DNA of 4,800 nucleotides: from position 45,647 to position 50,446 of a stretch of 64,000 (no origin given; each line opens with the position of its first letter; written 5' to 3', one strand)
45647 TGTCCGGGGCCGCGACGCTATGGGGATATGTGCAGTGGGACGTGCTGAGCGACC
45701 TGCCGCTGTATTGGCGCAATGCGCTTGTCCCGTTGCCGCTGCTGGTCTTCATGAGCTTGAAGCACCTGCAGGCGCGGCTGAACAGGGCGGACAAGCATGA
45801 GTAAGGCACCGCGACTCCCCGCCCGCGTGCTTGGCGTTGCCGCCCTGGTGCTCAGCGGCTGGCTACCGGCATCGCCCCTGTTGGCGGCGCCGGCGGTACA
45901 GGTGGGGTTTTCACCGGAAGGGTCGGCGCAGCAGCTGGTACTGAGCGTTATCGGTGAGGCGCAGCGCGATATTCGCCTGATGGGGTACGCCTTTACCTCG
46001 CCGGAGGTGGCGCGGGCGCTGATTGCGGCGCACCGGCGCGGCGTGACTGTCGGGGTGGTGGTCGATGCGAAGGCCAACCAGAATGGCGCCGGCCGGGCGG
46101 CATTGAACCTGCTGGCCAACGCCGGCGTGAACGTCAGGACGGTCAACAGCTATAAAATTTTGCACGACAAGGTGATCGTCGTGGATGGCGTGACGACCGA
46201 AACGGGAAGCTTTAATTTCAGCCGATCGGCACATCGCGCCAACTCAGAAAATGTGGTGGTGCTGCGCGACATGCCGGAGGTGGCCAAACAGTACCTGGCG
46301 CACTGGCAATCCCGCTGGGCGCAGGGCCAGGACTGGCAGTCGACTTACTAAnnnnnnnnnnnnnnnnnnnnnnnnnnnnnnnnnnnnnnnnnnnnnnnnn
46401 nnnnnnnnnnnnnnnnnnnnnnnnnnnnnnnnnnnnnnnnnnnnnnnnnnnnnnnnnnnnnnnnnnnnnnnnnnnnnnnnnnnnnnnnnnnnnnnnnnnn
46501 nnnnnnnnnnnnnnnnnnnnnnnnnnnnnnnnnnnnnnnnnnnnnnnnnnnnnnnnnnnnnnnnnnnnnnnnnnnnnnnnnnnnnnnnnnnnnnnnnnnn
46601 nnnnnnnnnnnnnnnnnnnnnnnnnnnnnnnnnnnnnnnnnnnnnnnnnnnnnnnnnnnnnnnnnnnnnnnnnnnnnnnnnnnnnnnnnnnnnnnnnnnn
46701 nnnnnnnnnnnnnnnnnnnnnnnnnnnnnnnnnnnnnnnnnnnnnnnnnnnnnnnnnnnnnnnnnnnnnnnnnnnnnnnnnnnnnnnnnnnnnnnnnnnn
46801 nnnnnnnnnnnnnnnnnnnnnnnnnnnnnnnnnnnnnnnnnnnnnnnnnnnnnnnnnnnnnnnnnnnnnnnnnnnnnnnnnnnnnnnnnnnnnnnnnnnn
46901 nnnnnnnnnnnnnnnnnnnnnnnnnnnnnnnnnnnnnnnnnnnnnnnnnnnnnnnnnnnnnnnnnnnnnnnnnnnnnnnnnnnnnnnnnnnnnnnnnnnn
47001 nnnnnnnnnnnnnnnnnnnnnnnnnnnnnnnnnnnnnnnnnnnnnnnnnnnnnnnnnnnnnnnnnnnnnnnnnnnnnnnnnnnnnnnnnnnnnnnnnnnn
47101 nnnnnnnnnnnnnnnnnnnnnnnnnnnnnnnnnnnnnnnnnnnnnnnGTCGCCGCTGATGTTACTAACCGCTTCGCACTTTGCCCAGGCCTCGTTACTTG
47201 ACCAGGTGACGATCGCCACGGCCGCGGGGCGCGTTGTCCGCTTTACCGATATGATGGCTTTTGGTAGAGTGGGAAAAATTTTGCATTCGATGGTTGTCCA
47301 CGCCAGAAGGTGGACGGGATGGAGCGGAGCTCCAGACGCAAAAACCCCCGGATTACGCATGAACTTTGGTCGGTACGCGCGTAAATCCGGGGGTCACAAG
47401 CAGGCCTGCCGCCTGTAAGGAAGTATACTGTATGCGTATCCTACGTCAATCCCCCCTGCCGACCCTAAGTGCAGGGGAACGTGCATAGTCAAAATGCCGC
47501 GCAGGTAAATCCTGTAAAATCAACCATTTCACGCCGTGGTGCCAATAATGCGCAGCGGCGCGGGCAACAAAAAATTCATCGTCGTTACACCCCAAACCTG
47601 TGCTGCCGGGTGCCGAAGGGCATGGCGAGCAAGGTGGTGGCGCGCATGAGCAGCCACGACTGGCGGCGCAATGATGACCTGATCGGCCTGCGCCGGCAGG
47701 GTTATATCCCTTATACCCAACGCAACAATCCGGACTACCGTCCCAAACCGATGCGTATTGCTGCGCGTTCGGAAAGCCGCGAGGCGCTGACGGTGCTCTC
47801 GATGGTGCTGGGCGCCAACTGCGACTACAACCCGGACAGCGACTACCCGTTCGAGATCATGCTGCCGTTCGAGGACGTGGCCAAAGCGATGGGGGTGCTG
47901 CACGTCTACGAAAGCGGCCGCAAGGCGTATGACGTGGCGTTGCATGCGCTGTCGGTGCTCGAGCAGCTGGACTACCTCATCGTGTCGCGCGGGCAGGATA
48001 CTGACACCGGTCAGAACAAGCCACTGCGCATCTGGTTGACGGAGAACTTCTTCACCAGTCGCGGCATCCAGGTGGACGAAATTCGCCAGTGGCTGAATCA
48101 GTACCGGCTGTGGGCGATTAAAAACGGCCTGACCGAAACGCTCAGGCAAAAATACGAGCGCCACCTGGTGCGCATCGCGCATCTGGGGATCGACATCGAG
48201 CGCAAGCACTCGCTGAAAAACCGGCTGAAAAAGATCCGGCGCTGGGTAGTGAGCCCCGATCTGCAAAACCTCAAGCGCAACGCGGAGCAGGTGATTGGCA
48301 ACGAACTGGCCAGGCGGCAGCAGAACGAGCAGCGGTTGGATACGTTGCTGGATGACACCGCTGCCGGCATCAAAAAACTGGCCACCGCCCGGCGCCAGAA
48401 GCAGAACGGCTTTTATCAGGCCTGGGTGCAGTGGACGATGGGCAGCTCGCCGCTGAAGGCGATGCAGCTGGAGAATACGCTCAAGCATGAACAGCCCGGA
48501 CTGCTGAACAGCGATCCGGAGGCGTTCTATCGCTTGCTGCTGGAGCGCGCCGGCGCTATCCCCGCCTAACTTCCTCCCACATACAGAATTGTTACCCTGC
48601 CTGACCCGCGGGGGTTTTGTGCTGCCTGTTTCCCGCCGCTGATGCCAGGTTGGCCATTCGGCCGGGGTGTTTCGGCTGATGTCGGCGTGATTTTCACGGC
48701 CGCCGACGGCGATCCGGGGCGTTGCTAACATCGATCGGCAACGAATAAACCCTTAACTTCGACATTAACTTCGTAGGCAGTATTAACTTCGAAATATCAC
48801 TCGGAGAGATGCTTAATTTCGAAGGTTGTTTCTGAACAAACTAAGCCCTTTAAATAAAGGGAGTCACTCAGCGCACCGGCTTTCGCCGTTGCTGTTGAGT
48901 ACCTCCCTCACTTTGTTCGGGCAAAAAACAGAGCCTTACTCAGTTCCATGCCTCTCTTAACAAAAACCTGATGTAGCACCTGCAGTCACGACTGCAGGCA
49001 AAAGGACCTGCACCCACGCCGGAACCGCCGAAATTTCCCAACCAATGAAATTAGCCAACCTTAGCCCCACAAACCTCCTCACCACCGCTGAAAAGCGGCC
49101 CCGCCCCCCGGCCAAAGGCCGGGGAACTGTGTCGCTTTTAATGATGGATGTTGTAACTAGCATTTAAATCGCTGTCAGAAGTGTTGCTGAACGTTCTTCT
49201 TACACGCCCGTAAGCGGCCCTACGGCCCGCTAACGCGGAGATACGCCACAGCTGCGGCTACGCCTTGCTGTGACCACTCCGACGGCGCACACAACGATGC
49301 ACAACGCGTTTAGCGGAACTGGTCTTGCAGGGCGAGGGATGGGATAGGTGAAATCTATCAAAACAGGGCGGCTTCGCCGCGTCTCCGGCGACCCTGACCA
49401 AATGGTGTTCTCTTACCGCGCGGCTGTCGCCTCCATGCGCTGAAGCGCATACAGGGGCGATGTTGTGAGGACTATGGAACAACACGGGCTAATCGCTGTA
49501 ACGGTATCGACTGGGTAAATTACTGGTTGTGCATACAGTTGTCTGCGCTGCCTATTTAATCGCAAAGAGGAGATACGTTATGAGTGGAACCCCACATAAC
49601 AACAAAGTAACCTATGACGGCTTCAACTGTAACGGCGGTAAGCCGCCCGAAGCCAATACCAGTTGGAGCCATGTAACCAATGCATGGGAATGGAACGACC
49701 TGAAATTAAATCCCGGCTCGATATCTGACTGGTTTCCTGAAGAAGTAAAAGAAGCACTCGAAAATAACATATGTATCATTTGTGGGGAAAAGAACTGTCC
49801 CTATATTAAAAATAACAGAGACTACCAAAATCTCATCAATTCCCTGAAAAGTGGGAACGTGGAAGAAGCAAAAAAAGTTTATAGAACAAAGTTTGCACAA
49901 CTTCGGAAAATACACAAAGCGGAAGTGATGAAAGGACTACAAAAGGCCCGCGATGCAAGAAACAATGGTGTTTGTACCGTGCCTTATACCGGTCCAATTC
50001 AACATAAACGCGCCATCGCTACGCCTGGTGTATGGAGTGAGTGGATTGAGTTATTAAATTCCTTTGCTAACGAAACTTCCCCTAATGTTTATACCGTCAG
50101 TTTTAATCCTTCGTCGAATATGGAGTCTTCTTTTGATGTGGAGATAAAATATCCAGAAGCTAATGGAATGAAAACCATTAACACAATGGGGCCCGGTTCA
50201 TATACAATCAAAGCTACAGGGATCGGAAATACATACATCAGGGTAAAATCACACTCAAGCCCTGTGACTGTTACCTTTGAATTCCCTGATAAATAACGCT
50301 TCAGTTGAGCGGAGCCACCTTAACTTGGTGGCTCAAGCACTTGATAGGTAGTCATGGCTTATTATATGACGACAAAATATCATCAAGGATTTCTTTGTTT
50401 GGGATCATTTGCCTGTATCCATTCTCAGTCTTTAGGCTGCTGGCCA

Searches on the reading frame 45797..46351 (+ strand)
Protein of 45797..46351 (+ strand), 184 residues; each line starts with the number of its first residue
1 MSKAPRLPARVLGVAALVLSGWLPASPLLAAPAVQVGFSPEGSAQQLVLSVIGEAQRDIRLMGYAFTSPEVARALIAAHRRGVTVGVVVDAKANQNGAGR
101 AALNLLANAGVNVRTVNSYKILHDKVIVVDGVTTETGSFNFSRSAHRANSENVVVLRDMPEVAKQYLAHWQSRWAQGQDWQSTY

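Call 106: search_protein_families(library=ncbifam, proteins=[window:45797-46351:+], max_evalue=0.001)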
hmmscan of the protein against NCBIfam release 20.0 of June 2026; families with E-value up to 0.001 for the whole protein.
window:45797-46351:+ (184 aa): 8 families
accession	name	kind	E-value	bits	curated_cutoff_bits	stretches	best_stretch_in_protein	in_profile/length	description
NF038319.1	DISARM_DrmC_I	equivalog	3e-15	56.4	133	1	36-171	87-232/236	DISARM system phospholipase D-like protein DrmC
NF010492.0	PRK13912.1-3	equivalog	1.2e-12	47.8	297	1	46-164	37-163/178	nuclease NucT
NF010491.0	PRK13912.1-2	equivalog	1.2e-10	41.4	225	1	44-159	37-160/180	nuclease NucT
NF010490.0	PRK13912.1-1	equivalog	1.4e-08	35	211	1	44-156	31-139/159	nuclease NucT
NF041068.1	DpdK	equivalog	2.4e-06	27.3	100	1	73-168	69-162/167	phospholipase D-like domain-containing protein DpdK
NF010493.0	PRK13912.1-4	equivalog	5.4e-06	26.5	351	1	45-160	29-152/171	nuclease NucT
NF008427.0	PRK11263.1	equivalog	1.1e-05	24.8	281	1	50-158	214-325/409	cardiolipin synthase ClsB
TIGR04265.1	bac_cardiolipin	equivalog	3.9e-05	22.8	290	1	43-158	318-436/483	cardiolipin synthase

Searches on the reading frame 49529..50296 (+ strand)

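Call 106: search_protein_families(library=ncbifam, proteins=[window:49529-50296:+], max_evalue=0.001)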
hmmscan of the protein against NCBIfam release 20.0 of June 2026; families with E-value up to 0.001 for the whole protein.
window:49529-50296:+ (255 aa): 2 families
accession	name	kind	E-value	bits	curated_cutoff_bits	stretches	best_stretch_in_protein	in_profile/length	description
NF041263.1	colicin_Z_full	equivalog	1.5e-116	388.1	300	1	26-253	2-228/229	colicin Z family toxin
NF041262.1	colicin_Z_Cterm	domain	1e-31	109.1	50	1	163-249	2-85/87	colicin Z C-terminal domain-related protein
